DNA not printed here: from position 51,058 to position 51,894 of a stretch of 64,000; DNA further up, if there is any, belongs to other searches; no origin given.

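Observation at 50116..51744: Stand-alone RelA/SpoT-fold synthetase coupled to a HEPN-like partner: candidate undescribed toxin/abortive-infection pair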

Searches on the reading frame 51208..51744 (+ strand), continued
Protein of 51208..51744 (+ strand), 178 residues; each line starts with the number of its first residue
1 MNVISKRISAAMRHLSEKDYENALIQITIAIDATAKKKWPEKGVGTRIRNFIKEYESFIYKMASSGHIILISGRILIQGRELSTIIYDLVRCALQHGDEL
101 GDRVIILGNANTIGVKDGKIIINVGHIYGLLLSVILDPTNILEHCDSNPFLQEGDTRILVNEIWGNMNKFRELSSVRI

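Call 38: find_encoding_contigs(protein=P0028, flank=6000, max_places=2)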
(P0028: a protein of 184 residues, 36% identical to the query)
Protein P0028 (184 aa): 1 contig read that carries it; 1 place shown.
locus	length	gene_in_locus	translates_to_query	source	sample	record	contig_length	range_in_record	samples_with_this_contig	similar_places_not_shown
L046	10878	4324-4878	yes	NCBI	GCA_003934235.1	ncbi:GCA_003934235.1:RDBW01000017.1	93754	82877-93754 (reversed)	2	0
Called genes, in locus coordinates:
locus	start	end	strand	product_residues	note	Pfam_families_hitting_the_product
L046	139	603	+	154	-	-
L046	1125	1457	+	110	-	-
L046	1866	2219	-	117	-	PF13683:rve_3, PF13333:rve_2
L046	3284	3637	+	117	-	-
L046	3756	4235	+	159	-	-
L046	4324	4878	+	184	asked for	PF27329:Rv1289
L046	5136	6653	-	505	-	PF00486:Trans_reg_C, PF14559:TPR_19 (faint)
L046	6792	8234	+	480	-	PF00144:Beta-lactamase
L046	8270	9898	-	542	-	PF02203:TarH (weak), PF12729:4HB_MCP_1, PF00672:HAMP (weak), PF00015:MCPsignal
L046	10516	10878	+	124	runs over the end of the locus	PF00581:Rhodanese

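Call 39: find_encoding_contigs(protein=P0036, flank=6000, max_places=2)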
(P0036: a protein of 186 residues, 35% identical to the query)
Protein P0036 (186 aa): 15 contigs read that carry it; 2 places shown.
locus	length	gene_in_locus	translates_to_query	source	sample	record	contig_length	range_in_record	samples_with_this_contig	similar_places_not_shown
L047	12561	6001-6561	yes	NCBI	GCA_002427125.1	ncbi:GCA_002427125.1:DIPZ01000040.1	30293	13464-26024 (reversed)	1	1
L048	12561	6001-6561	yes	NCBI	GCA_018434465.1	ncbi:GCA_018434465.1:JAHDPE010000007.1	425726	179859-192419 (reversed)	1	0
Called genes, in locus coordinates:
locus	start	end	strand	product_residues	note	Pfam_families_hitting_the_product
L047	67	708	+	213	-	-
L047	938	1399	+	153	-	PF01668:SmpB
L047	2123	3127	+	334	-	-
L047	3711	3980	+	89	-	-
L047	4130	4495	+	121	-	-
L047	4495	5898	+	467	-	-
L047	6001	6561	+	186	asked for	PF27329:Rv1289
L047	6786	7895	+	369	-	PF13271:DUF4062 (weak)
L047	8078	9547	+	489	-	PF20172:DUF6538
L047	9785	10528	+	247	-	PF04055:Radical_SAM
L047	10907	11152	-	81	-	-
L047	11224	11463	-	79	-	PF13783:DUF4177 (faint)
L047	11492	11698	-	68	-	PF01809:YidD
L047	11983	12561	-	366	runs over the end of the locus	-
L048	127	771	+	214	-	-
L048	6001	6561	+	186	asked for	PF27329:Rv1289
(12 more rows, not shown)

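Call 40: search_protein_representatives(alignment_id=A2)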
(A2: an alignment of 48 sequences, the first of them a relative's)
Query: 48 sequences, 181 profile positions. Proteins with E-value up to 0.001 (for the whole library): 1093; up to 1e-10: 638; up to 1e-30: 100. The best 150 are listed.
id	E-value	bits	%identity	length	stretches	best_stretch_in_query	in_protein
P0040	8.7e-63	227.5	-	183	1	1-180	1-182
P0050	4.6e-61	221.9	-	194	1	1-180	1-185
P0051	1.7e-60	220.0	-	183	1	2-179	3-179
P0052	9.3e-60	217.6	-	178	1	1-174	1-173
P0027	1.1e-57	210.9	-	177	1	1-179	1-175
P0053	3.2e-57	209.4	-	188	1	2-178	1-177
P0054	3.6e-52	192.9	-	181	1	2-179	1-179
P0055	3.9e-47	176.5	-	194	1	3-175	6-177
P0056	4.0e-47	176.5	-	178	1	2-177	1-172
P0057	4.3e-47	176.4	-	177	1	3-178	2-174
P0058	4.1e-45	169.9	-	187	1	2-167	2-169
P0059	4.3e-44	166.6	-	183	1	2-177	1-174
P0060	4.4e-43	163.3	-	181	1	2-178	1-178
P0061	4.7e-43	163.2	-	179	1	2-178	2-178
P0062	1.2e-42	161.8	-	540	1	2-174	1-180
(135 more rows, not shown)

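Call 43: search_protein_families(library=pfam, alignment_id=A3, max_evalue=1)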
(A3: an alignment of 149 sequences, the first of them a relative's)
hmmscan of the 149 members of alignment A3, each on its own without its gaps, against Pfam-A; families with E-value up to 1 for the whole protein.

A. member 1, P0001 (178 aa): 1 family
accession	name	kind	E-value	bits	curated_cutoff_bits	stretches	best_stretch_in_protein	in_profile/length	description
PF09677.15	TrbI_Ftype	-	0.0015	19.3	27.4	1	31-76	42-87/106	Type-F conjugative transfer system protein (TrbI_Ftype)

B. families by the number of members that match (of 149 scanned): 50 families (the first 25 are shown)
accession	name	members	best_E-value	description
PF13119.11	DUF3973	2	0.093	Domain of unknown function (DUF3973)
PF00254.34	FKBP_C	1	2.4e-14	FKBP-type peptidyl-prolyl cis-trans isomerase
PF09677.15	TrbI_Ftype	1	0.0015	Type-F conjugative transfer system protein (TrbI_Ftype)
PF16225.10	DUF4884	1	0.0021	Domain of unknown function (DUF4884)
PF07268.16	EppA_BapA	1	0.017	Exported protein precursor (EppA/BapA)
PF14050.11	Nudc_N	1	0.019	N-terminal conserved domain of Nudc.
PF04010.18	DUF357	1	0.03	Protein of unknown function (DUF357)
PF07817.19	GLE1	1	0.034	GLE1-like protein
PF03041.19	Baculo_LEF-2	1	0.034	lef-2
PF22392.1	Cmr7b-like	1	0.035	Cmr7b-like, BtrG-like domain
PF21489.3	Fim1C-like_C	1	0.037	Fimbrium tip subunit Fim1C-like, C-terminal domain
PF03037.21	KMP11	1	0.037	Kinetoplastid membrane protein 11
PF16773.11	Phage_SSB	1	0.04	Lactococcus phage single-stranded DNA binding protein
PF17753.7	Ig_mannosidase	1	0.041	Ig-fold domain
PF03281.20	Mab-21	1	0.05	Mab-21 protein nucleotidyltransferase domain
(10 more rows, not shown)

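Call 50: find_related_loci(query=A2, collection=metagenome_contigs, flank=5000)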
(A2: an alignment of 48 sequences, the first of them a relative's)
Query A2 (178 aa) in metagenome_contigs; peptide patterns used: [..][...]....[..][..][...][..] (x = any residue, [..] = any of these).
64 stretches matched a pattern; 18 encode a relative of the query (tblastn E <= 1e-3); 18 distinct loci.
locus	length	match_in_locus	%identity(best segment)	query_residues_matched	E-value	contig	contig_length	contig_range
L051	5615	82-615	46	1-177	1e-50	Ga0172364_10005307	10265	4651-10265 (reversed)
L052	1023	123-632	52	4-172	3e-52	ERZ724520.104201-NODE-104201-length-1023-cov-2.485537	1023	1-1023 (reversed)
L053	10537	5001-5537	46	3-177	2e-45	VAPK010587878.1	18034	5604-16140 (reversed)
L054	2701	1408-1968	39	1-174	3e-39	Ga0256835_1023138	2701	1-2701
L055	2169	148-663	34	4-172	2e-25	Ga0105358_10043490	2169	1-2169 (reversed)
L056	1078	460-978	37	4-174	2e-24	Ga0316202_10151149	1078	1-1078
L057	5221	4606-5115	34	4-171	1e-23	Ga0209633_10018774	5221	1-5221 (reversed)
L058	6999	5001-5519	33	4-174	2e-23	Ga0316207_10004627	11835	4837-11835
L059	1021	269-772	28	3-173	1e-18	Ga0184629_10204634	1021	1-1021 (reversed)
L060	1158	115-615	28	4-172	5e-18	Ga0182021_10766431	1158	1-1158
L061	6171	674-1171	28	4-171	7e-17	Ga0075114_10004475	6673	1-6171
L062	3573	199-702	26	4-175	1e-16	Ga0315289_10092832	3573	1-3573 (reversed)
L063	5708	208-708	24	4-172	2e-16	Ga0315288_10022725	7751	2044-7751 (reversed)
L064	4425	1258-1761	26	4-175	3e-16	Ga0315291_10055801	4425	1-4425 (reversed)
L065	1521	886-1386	26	4-172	4e-16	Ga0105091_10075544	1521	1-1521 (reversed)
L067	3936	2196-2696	24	4-172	3e-14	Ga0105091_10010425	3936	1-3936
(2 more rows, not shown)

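Call 53: search_protein_families(library=pfam, proteins=[L051:683-1297:+, L053:3723-4907:+, L053:2607-3707:+, L057:3854-4582:+, L058:2807-4753:+, L058:905-2806:+, L058:5875-6939:+, L061:2032-4419:+, L061:4425-5852:+, L067:2794-3837:+], max_evalue=0.001)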
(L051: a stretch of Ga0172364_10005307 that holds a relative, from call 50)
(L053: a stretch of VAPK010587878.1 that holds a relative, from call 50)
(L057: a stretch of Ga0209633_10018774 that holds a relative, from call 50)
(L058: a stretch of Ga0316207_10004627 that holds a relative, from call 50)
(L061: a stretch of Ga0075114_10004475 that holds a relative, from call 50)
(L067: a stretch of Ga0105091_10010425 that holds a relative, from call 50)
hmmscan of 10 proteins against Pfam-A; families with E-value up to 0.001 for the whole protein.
L051:683-1297:+ (204 aa): 1 family
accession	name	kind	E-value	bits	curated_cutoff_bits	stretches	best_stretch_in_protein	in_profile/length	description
PF19827.4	DUF6308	-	0.00028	21.3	27.3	1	103-155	86-139/193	Family of unknown function (DUF6308)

L053:3723-4907:+ (394 aa): 4 families
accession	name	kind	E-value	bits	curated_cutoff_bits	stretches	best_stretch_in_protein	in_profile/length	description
PF00155.27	Aminotran_1_2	-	1.5e-73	248.6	19.7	1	32-390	1-361/361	Aminotransferase class I and II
PF01041.23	DegT_DnrJ_EryC1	-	1.1e-06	28.5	19.8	1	95-168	43-115/360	DegT/DnrJ/EryC1/StrS aminotransferase family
PF01053.26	Cys_Met_Meta_PP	-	4.7e-06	25.8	27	1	87-203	63-171/381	Cys/Met metabolism PLP-dependent enzyme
PF12897.13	Asp_aminotransf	-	0.00096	18.5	27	0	161-280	168-293/421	Aspartate amino-transferase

L053:2607-3707:+ (366 aa): 1 family
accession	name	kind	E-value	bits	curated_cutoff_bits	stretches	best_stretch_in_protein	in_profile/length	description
PF00487.30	FA_desaturase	-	2.1e-38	133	29.7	1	67-341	3-252/253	Fatty acid desaturase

L057:3854-4582:+ (242 aa): 0 families

L058:2807-4753:+ (648 aa): 2 families
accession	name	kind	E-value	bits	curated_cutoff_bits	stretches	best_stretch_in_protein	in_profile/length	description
PF00580.27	UvrD-helicase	-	4.2e-25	89.4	23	1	47-295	19-254/271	UvrD/REP helicase N-terminal domain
PF13245.12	AAA_19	-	3.5e-09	37.4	25.1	1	46-293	16-130/134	AAA domain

L058:905-2806:+ (633 aa): 7 families
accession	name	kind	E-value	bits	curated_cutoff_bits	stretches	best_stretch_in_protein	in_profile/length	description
PF13175.12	AAA_15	-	2.8e-31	109.9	32.1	1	1-341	1-374/374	AAA ATPase domain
PF13304.12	AAA_21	-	8.1e-18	65.9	27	1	25-340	1-302/304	AAA domain, putative AbiEii toxin, Type IV TA system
PF20469.4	OLD-like_TOPRIM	-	5.7e-15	56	23.2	1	387-463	1-67/67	Overcoming lysogenization defect protein-like, TOPRIM domain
PF11398.14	DUF2813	-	1.4e-11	44.8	21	1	1-349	1-333/372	Protein of unknown function (DUF2813)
PF13476.12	AAA_23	-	2.5e-11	45.1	27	1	6-234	2-176/201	AAA domain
PF02463.25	SMC_N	-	3.9e-09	36.7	40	1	2-52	1-53/220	RecF/RecN/SMC N terminal domain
PF13555.12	AAA_29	-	0.00073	19.7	27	0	5-50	3-49/61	P-loop containing region of AAA domain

L058:5875-6939:+ (354 aa): 0 families

L061:2032-4419:+ (795 aa): 8 families
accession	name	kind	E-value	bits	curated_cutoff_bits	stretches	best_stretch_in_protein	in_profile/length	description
PF04851.21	ResIII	-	3.6e-43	147.7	22.5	1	168-324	4-163/164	Type III restriction enzyme, res subunit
PF08463.15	EcoEI_R_C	-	5.4e-40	137.6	24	1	639-792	2-163/163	EcoEI R protein C-terminal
PF18766.7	SWI2_SNF2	-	3.5e-21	76.3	26.7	1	171-355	1-187/221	SWI2/SNF2 ATPase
PF00270.35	DEAD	-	1.6e-10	41.4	26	1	178-325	6-162/167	DEAD/DEAH box helicase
PF04313.20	HSDR_N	-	1.2e-09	38.7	25.1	1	52-111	122-189/198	Type I restriction enzyme R protein N terminus (HSDR_N)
PF13588.12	HSDR_N_2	-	5.2e-06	27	25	1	33-110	14-92/110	Type I restriction enzyme R protein N terminus (HSDR_N)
PF00271.37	Helicase_C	-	1.2e-05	26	23.5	1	410-525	5-110/110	Helicase conserved C-terminal domain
PF03095.20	PTPA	-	0.00098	19.1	27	0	650-745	18-105/293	Phosphotyrosyl phosphate activator (PTPA) protein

L061:4425-5852:+ (475 aa): 5 families
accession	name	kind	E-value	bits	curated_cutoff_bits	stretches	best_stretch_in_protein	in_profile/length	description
PF02384.22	N6_Mtase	-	5.6e-74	249.7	20.4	1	140-444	2-309/311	N-6 DNA Methylase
PF07669.17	Eco57I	-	1.4e-08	35.4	25.3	1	258-354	65-171/171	Eco57I restriction-modification methylase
PF01170.24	UPF0020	-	6.4e-07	29.7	22.3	1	173-285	19-140/197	RMKL-like, methyltransferase domain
PF12161.14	HsdM_N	-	1e-06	29.9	24.5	1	8-130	5-135/135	HsdM N-terminal domain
PF20473.4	MmeI_Mtase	-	3.3e-05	23.6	27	1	174-216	11-53/259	MmeI, DNA-methyltransferase domain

L067:2794-3837:+ (347 aa): 0 families

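Call 54: search_protein_families(library=pfam, proteins=[L047:4495-5898:+, L047:6786-7895:+, L055:794-1324:+, L061:1279-1902:+, L061:119-574:+, L062:735-1106:+, L063:942-1400:+, L064:285-935:+, L067:380-1360:+, L005:8552-8950:+], max_evalue=0.001)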
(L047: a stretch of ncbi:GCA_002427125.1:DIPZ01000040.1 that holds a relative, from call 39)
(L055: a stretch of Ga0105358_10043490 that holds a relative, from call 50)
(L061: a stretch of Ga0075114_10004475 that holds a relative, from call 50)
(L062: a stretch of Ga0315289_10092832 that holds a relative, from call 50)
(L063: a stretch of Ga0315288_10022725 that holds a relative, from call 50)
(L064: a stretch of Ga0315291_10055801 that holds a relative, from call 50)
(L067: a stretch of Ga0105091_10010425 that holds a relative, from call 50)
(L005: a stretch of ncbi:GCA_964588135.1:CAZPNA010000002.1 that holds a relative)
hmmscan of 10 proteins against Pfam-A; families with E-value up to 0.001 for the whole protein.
L047:4495-5898:+ (467 aa): 0 families

L047:6786-7895:+ (369 aa): 1 family
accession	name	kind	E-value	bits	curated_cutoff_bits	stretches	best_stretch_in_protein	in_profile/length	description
PF13271.11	DUF4062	-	7.6e-08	32.9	24.7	1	25-103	11-80/82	Domain of unknown function (DUF4062)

L055:794-1324:+ (176 aa): 0 families

L061:1279-1902:+ (207 aa): 1 family
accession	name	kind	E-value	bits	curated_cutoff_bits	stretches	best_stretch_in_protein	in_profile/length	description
PF09509.15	Hypoth_Ymh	-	1.1e-18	67.7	25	1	87-199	3-118/119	Protein of unknown function (Hypoth_ymh)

L061:119-574:+ (151 aa): 0 families

L062:735-1106:+ (123 aa): 1 family
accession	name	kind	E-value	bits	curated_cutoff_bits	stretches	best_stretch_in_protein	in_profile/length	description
PF18899.5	DUF5655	-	2.2e-17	63.5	24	1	4-115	2-107/109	Domain of unknown function (DUF5655)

L063:942-1400:+ (152 aa): 2 families
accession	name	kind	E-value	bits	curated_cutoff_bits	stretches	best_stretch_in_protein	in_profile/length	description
PF01243.27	PNPOx_N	-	4.5e-10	40.4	28.1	1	15-122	3-98/120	Pyridoxamine 5'-phosphate oxidase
PF12900.13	Pyridox_ox_2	-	4.8e-06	27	27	1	15-138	3-134/140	Pyridoxamine 5'-phosphate oxidase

L064:285-935:+ (216 aa): 1 family
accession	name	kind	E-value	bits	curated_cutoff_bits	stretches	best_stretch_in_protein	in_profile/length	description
PF14124.11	DUF4291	-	1.9e-62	210.8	27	1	25-202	1-180/180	Domain of unknown function (DUF4291)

L067:380-1360:+ (326 aa): 0 families

L005:8552-8950:+ (132 aa): 1 family
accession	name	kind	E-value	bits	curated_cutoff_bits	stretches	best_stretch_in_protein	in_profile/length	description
PF05635.17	23S_rRNA_IVP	-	7.9e-05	23.3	33.8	1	42-93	25-74/106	23S rRNA-intervening sequence protein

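Call 57: search_protein_families(library=phrogs, proteins=[window:51208-51744:+], max_evalue=0.01)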
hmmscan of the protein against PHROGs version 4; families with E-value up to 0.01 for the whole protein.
window:51208-51744:+ (178 aa): 0 families

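Call 59: search_protein_families(library=ncbifam, alignment_id=A3, max_evalue=1)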
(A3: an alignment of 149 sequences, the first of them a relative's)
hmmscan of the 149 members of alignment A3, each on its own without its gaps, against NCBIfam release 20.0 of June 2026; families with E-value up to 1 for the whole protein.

A. member 1, P0001 (178 aa): 1 family
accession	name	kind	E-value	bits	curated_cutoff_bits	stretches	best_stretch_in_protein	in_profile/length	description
NF040556.1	CAS_Csx28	equivalog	0.091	12.8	50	1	13-99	57-137/172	type VI-B CRISPR accessory protein Csx28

B. families by the number of members that match (of 149 scanned): 52 families (the first 25 are shown)
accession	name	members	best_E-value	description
TIGR02521.1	type_IV_pilW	2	0.11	type IV pilus biogenesis/stability protein PilW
TIGR00115.1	tig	1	1.9e-33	trigger factor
NF001864.0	PRK00615.1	1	0.0017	glutamate-1-semialdehyde aminotransferase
NF041194.1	LD_carboxy_LdcB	1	0.0059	LD-carboxypeptidase LdcB/DacB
NF000015.3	APH_2pp_IIa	1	0.0065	aminoglycoside O-phosphotransferase APH(2'')-IIa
TIGR01008.1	uS3_euk_arch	1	0.01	30S ribosomal protein S3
NF007360.0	PRK09856.1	1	0.012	fructoselysine 3-epimerase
NF007582.0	PRK10217.1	1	0.012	dTDP-glucose 4,6-dehydratase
TIGR02293.1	TAS_TIGR02293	1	0.013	putative toxin-antitoxin system antitoxin component, TIGR02293 family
NF003219.0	PRK04191.1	1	0.014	30S ribosomal protein S3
NF005483.0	PRK07088.1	1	0.016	ribonucleoside-diphosphate reductase subunit alpha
NF009236.0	PRK12586.1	1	0.017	Na+/H+ antiporter subunit G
NF004362.0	PRK05738.2-2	1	0.021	50S ribosomal protein L23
NF052679.1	InsChiInosDhIolG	1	0.024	bifunctional inositol 2-dehydrogenase/D-chiro-inositol 1-dehydrogenase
TIGR03627.1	uS9_arch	1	0.027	30S ribosomal protein S9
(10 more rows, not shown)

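Call 68: fold_search(model_id=the predicted structure, library=viral)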
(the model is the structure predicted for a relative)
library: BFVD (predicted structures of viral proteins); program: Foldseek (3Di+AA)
matches with E <= 10: 30; with E <= 0.001: 0
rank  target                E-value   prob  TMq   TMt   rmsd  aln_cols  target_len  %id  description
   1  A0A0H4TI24            5.3e-03  1.00  0.51  0.53   5.2       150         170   16  (no name in the UniProt tables at hand)
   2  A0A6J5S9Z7            8.6e-01  0.08  0.17  0.19  17.1       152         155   17  Uncharacterized protein [uncultured Caudovirales phage]
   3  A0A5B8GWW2            1.1e+00  0.08  0.21  0.08  17.4       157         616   13  Putative RNA-dependent RNA polymerase (Fragment) [Rhizoctonia solani mitovirus 24]
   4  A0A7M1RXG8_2          2.0e+00  0.08  0.22  0.05  12.3       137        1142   11  Putative RNA polymerase [uncultured phage cr111_1]
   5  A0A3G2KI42            2.8e+00  0.30  0.46  0.37   5.6       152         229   14  Uncharacterized protein [Arthrobacter phage Nandita]
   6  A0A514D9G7            2.8e+00  0.05  0.22  0.13  18.3       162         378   12  (no name in the UniProt tables at hand)
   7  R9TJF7                3.1e+00  0.04  0.20  0.27  10.4       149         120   13  Uncharacterized protein [Vibrio phage nt-1]
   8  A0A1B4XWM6            3.3e+00  0.04  0.20  0.17  15.0       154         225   12  NTP pyrophosphohydrolase MazG-like domain-containing protein [Tenacibaculum phage pT24]
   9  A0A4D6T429            3.3e+00  0.04  0.16  0.08  11.1       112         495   11  (no name in the UniProt tables at hand)
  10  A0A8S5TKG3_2          3.7e+00  0.05  0.26  0.07  16.1       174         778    9  Uncharacterized protein [Podoviridae sp. ctz6O13]
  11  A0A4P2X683            3.9e+00  0.09  0.22  0.14  10.6        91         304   16  (no name in the UniProt tables at hand)
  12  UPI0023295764         4.5e+00  0.01  0.15  0.03  17.0       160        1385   13  (no name look-up for this kind of identifier)
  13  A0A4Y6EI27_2          4.8e+00  0.01  0.12  0.03  16.4       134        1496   19  Uncharacterized protein [Microbacterium phage TinyTimothy]
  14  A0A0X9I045            5.0e+00  0.02  0.21  0.21  14.3       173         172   11  p33 [Cnaphalocrocis medinalis granulovirus]
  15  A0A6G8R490            5.3e+00  0.04  0.17  0.08  13.1        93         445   15  (no name in the UniProt tables at hand)
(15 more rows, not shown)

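Call 69: search_solved_structures(query=A3, max_evalue=10, show_alignments=3)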
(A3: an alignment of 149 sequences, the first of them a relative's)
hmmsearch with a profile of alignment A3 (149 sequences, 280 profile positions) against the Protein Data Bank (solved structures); distinct sequences matched with E-value up to 10: 4.
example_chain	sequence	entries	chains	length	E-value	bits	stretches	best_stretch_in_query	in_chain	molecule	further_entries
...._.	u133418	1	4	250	1.1e-05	27.8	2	11-41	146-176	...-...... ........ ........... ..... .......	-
7unh_A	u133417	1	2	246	1.1e-05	27.8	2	11-41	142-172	SP2 designed chlorophyll dimer protein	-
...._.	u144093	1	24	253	0.007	18.7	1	11-41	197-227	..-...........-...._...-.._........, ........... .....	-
7oya_H1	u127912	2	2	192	0.9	11.8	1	174-237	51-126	60S ribosomal protein L9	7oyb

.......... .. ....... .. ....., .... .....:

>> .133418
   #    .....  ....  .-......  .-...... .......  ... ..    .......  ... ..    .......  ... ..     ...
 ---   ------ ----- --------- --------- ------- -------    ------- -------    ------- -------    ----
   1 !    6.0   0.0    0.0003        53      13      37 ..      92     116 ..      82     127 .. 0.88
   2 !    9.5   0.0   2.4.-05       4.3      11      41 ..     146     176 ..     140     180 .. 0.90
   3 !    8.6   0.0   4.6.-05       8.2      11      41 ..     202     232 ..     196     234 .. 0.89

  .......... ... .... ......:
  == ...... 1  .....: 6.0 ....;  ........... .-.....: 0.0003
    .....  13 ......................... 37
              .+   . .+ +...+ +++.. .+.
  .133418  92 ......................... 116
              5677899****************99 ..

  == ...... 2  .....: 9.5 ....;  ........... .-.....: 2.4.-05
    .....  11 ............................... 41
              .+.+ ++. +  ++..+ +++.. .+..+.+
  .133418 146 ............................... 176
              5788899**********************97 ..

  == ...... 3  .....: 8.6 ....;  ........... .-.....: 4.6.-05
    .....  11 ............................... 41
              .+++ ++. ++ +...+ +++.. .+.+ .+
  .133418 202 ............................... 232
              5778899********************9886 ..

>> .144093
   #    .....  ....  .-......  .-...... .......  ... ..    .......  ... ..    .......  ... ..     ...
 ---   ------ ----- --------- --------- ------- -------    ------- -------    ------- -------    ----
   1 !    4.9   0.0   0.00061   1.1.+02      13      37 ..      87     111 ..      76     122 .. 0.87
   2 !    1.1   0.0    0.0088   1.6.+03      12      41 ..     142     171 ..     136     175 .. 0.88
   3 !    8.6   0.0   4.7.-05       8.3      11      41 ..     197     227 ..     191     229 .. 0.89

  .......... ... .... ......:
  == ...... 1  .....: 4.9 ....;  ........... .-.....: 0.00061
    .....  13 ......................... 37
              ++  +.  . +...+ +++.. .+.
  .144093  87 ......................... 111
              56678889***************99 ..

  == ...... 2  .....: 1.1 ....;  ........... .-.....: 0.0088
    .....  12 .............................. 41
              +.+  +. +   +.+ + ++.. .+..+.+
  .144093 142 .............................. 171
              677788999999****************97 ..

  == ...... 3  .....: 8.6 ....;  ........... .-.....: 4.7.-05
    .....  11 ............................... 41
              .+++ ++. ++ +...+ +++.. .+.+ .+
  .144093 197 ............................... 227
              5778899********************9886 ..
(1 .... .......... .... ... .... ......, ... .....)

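Call 76: find_related_loci(query=A2, collection=viral_contigs, flank=5000)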
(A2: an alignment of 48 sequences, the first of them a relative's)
Query A2 (178 aa) in viral_contigs; peptide patterns used: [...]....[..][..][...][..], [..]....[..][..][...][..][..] (x = any residue, [..] = any of these).
34 stretches matched a pattern, but none encodes a relative of the query by tblastn (E <= 1e-3).

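Call 80: search_dna_similar(query=P0037, collection=plasmids, mode=protein, max_evalue=0.001, max_rows=20)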
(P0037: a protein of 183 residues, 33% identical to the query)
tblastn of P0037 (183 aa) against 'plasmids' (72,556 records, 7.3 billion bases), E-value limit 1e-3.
No match.
